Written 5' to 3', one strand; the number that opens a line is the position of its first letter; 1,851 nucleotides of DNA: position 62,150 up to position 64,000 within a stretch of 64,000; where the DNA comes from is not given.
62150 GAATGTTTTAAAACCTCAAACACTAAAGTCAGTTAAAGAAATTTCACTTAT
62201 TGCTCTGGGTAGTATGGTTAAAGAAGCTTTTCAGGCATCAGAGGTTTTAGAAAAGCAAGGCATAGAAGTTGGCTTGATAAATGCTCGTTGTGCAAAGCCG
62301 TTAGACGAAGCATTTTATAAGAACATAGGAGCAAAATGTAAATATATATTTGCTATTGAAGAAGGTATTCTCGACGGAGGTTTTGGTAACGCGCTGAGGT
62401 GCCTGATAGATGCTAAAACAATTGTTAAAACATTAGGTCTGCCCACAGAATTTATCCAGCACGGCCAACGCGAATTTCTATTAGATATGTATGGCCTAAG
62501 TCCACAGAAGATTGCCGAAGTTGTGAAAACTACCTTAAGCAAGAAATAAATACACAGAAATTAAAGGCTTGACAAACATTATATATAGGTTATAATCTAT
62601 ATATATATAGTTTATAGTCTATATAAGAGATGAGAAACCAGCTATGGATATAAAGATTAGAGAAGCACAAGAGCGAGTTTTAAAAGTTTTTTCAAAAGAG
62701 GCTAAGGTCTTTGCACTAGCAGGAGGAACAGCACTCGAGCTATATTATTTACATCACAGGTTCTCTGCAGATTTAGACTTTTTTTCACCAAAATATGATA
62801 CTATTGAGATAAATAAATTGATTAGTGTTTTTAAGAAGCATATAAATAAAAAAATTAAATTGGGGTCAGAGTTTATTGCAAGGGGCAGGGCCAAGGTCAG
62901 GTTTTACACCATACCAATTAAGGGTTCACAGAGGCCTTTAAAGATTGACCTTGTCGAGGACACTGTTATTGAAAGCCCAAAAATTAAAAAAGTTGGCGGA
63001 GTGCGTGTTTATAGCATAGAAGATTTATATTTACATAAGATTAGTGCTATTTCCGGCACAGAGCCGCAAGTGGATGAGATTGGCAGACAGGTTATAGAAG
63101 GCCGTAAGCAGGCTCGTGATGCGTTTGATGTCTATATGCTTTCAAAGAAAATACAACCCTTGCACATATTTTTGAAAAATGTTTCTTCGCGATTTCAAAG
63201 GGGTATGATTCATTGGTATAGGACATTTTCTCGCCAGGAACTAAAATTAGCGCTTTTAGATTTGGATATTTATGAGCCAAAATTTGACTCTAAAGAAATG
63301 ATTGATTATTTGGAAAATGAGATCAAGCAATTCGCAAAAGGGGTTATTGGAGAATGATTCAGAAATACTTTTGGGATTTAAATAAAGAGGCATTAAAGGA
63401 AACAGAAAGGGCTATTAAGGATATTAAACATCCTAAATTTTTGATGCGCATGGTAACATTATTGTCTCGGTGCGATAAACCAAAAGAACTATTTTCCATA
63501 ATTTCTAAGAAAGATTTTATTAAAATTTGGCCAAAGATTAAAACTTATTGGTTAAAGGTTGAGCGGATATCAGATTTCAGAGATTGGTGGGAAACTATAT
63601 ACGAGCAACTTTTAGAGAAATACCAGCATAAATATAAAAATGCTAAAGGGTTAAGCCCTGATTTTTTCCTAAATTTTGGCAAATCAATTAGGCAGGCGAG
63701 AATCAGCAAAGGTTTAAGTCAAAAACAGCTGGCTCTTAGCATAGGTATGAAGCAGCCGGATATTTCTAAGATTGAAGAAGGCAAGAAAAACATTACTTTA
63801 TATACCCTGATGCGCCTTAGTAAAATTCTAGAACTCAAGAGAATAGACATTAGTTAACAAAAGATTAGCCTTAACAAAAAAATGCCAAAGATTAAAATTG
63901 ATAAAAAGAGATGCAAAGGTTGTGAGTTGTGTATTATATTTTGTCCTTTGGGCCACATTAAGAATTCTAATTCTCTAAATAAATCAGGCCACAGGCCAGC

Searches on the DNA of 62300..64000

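Call 82: search_rna_families(source=window, start=62300, end=64000, threshold=evalue, max_evalue=1)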
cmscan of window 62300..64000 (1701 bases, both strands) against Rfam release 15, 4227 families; matches with E-value up to 1: 0.
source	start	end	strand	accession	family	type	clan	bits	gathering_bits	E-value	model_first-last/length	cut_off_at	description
